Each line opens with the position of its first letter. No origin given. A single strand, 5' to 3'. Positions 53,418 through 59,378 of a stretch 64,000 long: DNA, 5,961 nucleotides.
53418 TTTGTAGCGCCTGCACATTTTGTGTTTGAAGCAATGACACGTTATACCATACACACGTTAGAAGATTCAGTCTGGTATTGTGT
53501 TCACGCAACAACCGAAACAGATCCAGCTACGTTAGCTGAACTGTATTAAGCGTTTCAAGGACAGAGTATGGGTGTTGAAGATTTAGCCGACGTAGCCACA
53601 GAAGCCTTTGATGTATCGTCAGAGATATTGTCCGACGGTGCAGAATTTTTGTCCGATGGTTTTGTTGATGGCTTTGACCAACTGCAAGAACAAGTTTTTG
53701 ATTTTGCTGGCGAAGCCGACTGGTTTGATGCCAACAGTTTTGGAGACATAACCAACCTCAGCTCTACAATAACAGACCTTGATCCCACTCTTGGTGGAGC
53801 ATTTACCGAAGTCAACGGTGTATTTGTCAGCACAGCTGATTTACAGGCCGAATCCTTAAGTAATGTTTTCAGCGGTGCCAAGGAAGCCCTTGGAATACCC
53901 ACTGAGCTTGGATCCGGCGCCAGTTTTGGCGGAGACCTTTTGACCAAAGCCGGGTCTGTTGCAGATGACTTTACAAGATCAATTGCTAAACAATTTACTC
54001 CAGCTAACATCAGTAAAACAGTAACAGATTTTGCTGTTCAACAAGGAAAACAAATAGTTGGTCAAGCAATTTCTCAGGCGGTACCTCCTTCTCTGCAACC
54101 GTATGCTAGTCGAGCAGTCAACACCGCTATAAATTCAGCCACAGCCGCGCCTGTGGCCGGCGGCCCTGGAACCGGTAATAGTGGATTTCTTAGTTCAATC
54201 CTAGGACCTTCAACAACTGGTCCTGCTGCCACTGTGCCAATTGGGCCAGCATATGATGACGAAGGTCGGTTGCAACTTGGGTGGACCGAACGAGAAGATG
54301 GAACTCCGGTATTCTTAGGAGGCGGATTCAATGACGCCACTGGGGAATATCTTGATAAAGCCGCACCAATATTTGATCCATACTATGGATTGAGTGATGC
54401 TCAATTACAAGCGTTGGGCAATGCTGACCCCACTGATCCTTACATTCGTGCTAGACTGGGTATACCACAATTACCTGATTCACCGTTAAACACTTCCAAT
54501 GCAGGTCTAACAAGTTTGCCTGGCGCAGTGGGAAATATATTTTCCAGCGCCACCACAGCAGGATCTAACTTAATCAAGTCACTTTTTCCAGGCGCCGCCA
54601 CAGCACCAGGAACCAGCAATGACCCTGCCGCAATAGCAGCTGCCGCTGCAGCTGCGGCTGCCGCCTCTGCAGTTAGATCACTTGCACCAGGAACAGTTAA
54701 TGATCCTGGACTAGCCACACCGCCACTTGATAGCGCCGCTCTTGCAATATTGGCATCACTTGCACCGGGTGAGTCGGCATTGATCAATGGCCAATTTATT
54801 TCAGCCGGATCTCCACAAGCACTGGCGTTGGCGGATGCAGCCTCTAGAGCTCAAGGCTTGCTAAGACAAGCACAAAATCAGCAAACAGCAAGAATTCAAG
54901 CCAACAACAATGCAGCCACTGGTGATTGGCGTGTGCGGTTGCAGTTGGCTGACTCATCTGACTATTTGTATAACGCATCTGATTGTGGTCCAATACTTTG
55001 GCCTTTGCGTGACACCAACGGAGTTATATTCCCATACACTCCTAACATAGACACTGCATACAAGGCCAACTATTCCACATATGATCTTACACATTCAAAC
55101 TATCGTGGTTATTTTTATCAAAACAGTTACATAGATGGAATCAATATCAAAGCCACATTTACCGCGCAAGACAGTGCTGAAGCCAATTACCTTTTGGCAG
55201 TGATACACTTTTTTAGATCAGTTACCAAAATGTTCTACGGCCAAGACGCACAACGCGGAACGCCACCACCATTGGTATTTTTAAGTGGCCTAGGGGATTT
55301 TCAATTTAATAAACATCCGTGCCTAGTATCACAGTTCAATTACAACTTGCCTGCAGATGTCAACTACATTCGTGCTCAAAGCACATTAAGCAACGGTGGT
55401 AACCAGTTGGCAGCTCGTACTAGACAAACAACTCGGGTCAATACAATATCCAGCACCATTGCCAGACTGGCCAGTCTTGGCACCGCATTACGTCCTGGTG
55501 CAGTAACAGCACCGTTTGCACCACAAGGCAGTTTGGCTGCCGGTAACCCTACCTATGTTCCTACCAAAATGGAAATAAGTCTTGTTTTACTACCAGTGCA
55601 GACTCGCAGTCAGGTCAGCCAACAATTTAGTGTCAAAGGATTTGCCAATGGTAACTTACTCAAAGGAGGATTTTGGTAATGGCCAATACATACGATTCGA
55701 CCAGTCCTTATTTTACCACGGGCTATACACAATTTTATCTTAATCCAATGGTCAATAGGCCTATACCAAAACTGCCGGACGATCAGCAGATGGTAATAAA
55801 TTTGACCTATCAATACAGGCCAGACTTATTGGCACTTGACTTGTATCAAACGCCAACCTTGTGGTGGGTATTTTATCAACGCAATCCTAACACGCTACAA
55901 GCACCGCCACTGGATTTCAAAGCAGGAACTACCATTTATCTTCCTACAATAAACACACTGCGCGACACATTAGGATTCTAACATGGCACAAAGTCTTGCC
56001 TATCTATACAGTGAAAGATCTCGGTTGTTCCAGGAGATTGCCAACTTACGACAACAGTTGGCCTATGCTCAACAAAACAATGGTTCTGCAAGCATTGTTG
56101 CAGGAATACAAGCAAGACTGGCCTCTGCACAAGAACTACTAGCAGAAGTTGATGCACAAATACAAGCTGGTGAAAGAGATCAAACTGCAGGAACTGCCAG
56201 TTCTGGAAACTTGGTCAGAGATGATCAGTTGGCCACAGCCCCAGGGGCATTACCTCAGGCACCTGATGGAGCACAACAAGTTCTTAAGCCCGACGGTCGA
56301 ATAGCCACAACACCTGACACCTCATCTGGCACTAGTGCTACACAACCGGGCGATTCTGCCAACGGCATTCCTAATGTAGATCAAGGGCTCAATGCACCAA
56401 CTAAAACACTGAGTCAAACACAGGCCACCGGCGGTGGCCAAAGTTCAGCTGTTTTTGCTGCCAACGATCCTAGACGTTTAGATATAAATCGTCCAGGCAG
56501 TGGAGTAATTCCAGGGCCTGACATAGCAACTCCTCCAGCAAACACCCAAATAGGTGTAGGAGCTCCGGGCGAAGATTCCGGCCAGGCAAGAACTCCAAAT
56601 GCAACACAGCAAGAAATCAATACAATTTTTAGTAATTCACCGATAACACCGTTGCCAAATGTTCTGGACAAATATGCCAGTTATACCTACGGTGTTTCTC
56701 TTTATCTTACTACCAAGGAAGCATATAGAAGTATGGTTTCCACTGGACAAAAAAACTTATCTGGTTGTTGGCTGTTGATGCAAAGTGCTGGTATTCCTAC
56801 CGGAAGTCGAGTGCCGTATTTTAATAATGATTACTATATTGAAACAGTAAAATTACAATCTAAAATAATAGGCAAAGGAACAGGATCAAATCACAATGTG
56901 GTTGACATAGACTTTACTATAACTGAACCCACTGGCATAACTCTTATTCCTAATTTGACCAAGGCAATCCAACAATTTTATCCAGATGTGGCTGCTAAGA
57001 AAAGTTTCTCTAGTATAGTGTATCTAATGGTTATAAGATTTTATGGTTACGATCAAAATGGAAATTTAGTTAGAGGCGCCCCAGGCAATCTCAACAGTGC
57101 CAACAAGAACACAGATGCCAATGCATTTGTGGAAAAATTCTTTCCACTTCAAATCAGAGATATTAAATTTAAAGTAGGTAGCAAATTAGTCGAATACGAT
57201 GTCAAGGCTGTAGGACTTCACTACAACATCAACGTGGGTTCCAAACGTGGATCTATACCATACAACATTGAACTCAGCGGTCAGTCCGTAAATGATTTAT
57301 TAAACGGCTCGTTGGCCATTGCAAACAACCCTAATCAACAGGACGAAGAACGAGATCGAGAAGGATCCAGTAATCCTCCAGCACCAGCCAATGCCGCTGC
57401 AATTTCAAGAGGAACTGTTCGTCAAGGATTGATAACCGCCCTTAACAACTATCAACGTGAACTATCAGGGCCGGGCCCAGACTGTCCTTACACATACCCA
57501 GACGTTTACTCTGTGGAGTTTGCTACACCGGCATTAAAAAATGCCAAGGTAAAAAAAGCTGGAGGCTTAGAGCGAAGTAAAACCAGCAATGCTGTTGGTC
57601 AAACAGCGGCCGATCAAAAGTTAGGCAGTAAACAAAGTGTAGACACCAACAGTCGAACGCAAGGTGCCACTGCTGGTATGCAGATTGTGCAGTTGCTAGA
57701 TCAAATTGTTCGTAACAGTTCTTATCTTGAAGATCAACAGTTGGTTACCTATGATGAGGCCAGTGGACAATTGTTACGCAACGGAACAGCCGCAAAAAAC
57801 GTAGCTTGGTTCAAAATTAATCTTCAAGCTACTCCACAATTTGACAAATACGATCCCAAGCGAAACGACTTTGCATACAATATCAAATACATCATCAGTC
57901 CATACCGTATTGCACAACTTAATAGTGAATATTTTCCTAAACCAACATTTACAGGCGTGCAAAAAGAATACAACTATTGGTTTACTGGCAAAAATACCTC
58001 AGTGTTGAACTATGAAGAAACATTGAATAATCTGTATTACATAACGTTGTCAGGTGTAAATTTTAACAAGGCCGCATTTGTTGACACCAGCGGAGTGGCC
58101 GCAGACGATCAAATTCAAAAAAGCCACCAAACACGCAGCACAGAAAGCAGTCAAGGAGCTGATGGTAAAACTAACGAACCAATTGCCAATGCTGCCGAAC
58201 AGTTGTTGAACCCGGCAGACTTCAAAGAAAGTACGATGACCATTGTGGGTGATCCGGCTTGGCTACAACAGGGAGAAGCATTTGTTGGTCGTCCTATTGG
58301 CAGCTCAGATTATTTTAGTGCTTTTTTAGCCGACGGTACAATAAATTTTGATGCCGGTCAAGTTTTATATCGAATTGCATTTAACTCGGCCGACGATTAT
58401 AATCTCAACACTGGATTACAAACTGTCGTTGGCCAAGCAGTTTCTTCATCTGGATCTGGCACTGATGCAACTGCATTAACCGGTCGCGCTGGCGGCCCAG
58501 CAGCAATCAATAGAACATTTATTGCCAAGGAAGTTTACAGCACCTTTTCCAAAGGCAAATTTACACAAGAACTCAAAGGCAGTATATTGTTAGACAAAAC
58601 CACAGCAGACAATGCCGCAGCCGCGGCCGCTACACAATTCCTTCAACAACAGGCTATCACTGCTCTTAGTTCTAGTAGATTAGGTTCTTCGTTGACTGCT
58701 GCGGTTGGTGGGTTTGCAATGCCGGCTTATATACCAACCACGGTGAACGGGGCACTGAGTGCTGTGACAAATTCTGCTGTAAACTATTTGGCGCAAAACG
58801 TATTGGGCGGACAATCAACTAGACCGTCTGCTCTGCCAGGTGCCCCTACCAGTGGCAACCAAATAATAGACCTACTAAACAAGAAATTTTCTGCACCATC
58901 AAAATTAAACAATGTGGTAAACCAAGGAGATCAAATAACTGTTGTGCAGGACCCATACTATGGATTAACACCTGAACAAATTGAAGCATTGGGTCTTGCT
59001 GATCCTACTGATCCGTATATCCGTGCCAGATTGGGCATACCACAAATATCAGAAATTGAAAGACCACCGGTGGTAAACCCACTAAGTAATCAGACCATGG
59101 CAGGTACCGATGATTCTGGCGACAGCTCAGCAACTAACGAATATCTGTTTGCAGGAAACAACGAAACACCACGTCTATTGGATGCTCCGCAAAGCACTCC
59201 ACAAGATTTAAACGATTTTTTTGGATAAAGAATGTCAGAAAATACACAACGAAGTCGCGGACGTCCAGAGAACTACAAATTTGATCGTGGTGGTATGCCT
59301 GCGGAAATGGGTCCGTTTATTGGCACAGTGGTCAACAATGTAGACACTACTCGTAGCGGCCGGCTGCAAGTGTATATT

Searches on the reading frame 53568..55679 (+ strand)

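Call 43: search_protein_families(library=phrogs, proteins=[window:53568-55679:+], max_evalue=0.001)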
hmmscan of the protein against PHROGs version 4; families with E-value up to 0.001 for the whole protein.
window:53568-55679:+ (703 aa): 1 family
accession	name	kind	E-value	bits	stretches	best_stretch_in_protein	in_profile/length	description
phrog_12050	-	head and packaging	4e-44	152.6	2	447-611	261-438/507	virion structural protein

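Call 44: search_protein_families(library=pfam, proteins=[window:53568-55679:+], max_evalue=0.01)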
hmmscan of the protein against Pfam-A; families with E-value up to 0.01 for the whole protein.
window:53568-55679:+ (703 aa): 0 families

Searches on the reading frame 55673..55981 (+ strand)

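Call 68: search_protein_families(library=phrogs, proteins=[window:55673-55981:+], max_evalue=0.01)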
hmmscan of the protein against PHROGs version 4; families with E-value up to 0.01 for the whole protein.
window:55673-55981:+ (102 aa): 2 families
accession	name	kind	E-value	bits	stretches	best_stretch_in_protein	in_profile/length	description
phrog_7145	-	tail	1.9e-21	77.2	1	4-99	5-100/108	baseplate wedge subunit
phrog_15542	-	tail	9.9e-05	23.3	1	37-96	35-91/110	tail sheath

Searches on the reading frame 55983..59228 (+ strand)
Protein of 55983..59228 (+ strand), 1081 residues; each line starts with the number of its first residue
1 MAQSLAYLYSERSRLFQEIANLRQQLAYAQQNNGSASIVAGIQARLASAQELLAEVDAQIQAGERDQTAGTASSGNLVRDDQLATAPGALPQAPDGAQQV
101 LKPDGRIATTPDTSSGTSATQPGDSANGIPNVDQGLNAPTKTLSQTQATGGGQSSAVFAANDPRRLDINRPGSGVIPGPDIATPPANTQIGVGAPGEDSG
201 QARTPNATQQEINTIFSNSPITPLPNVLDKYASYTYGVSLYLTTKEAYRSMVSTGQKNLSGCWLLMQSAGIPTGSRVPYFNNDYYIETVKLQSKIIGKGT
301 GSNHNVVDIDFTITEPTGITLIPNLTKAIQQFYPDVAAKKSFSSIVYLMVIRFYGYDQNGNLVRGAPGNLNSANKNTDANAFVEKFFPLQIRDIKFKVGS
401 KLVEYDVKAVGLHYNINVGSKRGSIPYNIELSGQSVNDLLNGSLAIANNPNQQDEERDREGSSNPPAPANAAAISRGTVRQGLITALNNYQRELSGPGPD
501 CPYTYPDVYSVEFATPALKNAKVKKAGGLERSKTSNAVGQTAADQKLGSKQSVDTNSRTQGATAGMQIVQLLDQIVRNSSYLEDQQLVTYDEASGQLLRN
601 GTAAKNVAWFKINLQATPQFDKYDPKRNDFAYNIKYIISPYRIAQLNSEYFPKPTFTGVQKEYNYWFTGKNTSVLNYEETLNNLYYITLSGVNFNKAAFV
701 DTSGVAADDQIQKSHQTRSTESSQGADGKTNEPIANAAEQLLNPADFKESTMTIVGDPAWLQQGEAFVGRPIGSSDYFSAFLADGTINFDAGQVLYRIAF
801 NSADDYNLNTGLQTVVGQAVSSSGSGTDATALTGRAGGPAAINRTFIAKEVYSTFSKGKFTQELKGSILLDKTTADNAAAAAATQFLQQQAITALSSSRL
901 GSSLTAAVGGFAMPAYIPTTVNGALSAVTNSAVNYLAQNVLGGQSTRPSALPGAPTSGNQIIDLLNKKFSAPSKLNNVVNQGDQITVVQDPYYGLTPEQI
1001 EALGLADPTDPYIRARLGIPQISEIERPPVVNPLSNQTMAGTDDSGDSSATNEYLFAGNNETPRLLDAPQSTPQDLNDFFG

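Call 11: search_protein_families(library=pfam, proteins=[window:55983-59228:+], max_evalue=0.001)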
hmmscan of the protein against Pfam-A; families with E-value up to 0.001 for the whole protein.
window:55983-59228:+ (1081 aa): 0 families

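Call 68: search_protein_families(library=phrogs, proteins=[window:55983-59228:+], max_evalue=0.01)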
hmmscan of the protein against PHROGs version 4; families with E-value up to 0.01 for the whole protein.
window:55983-59228:+ (1081 aa): 1 family
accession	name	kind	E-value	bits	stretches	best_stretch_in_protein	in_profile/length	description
phrog_11190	-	head and packaging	1.3e-12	47.8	1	200-360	62-205/753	virion structural protein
